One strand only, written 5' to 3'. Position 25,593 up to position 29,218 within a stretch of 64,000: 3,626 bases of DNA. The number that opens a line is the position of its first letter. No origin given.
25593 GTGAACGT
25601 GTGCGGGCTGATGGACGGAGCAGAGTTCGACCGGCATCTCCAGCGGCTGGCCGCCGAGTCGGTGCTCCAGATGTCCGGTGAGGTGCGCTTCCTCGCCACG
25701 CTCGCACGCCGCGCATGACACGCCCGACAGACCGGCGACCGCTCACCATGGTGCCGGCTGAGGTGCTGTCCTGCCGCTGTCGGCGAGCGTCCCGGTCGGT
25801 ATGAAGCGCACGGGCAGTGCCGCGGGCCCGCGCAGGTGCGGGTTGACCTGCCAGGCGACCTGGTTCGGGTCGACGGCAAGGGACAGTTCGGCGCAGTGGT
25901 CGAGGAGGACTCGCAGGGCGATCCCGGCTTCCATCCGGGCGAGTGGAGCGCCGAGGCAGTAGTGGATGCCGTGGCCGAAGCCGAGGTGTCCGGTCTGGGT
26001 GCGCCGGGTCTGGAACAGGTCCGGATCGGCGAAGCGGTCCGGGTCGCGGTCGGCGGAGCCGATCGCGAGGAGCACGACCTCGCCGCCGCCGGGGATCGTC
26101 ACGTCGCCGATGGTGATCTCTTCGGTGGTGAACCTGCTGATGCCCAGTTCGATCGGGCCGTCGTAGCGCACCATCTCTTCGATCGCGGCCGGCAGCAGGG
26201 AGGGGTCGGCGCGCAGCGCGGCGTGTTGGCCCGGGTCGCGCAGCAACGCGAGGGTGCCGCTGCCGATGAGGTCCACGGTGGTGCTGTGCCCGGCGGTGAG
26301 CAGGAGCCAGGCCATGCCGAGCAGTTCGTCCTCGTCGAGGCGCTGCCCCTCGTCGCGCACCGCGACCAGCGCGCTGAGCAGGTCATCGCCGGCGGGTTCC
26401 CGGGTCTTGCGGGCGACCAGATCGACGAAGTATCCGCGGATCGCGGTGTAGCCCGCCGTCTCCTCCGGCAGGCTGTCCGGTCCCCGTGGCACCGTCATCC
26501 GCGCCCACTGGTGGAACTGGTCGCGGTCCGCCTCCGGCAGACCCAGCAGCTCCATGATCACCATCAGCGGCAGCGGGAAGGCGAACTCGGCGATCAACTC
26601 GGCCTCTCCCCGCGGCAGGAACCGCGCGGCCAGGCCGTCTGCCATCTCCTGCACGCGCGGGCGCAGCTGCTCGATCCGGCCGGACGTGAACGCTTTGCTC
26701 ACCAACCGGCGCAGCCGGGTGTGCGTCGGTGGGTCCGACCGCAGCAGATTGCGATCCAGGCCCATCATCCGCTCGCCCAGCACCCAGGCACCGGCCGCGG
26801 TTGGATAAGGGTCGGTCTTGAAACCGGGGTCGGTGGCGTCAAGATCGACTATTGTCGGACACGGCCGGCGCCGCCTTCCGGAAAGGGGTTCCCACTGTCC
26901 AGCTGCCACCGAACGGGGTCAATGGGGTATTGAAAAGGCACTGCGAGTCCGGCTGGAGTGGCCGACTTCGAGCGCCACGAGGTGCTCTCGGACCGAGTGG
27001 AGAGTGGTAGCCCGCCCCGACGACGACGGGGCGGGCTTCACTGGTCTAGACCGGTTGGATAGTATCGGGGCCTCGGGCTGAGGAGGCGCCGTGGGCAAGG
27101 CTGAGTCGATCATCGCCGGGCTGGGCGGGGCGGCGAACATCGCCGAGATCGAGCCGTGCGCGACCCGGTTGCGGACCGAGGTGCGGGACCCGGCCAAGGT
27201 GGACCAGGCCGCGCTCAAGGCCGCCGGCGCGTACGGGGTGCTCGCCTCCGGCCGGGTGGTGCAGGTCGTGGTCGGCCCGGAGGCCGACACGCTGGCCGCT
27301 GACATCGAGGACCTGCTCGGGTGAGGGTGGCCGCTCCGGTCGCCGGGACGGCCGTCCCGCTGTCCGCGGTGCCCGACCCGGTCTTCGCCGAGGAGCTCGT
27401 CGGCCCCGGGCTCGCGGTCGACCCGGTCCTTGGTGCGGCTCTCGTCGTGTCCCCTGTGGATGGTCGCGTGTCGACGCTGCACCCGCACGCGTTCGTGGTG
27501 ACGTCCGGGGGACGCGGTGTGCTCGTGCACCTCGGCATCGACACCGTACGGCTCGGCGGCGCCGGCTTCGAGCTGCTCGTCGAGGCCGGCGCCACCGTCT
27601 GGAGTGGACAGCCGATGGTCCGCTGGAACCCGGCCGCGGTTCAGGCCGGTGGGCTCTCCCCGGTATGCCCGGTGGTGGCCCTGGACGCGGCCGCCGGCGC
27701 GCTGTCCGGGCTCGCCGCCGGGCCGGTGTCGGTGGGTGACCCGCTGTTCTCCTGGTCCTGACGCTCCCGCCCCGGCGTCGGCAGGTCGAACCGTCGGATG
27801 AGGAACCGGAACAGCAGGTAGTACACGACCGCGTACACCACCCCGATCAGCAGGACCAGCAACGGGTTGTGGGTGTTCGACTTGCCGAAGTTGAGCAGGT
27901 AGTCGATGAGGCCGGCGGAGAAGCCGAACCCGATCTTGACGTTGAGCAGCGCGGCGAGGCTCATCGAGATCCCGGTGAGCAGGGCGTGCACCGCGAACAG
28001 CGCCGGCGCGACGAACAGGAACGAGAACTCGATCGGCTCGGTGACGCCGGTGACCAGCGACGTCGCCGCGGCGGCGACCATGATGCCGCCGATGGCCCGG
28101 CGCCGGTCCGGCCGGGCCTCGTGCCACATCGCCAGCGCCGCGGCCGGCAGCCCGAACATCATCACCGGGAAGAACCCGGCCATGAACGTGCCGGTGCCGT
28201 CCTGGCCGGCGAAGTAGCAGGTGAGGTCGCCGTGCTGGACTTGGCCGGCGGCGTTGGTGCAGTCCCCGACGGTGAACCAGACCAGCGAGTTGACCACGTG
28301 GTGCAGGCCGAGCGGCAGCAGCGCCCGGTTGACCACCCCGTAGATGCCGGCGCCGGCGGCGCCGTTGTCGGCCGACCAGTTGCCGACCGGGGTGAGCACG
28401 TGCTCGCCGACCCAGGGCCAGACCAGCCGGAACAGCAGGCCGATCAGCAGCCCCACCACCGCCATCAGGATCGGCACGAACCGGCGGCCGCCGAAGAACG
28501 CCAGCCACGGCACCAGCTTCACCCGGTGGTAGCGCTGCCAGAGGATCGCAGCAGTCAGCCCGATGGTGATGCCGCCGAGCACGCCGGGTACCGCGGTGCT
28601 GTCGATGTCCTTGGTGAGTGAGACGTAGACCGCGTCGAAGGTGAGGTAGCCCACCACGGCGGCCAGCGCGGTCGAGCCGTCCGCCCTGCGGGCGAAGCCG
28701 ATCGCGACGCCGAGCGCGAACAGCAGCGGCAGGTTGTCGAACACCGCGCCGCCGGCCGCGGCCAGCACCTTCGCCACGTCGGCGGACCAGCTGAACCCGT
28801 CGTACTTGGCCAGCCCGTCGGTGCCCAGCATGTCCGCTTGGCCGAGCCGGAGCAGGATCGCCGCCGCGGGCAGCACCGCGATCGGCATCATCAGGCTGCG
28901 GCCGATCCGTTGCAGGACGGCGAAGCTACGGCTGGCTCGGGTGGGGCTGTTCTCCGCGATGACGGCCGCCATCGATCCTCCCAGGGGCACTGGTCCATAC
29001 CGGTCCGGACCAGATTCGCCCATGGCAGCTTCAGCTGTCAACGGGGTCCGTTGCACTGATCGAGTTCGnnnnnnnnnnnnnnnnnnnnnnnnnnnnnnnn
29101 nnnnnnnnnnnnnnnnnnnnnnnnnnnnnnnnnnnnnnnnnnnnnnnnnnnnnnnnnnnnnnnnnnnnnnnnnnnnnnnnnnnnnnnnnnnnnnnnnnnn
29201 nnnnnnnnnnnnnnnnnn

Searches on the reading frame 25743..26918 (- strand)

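Call 78: search_protein_families(library=pfam, proteins=[window:25743-26918:-], max_evalue=0.0001)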
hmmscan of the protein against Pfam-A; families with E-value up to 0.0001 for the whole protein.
window:25743-26918:- (391 aa): 1 family
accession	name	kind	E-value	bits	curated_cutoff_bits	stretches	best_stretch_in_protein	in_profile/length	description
PF00067.27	p450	-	3e-25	89.4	22.8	1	178-342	239-432/462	Cytochrome P450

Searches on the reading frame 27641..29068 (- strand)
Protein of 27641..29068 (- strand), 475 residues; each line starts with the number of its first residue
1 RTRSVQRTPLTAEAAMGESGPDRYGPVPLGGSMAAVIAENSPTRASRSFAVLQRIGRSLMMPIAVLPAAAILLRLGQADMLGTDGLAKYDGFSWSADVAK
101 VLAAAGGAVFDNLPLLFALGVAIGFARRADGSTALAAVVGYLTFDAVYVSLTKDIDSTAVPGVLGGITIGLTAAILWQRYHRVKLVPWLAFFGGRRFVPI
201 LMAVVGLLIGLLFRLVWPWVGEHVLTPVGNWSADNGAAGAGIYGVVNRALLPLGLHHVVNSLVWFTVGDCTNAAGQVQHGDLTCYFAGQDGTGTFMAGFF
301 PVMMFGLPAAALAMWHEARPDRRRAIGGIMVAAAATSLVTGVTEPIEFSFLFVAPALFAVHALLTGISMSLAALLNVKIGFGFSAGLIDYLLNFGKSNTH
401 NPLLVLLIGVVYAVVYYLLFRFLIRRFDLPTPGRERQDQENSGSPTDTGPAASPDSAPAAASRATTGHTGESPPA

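Call 78: search_protein_families(library=pfam, proteins=[window:27641-29068:-], max_evalue=0.0001)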
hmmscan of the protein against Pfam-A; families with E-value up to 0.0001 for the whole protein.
window:27641-29068:- (475 aa): 1 family
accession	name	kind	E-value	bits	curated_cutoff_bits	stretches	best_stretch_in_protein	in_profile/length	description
PF02378.23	PTS_EIIC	-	6.3e-69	232.9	30.7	1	57-366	2-319/319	Phosphotransferase system, EIIC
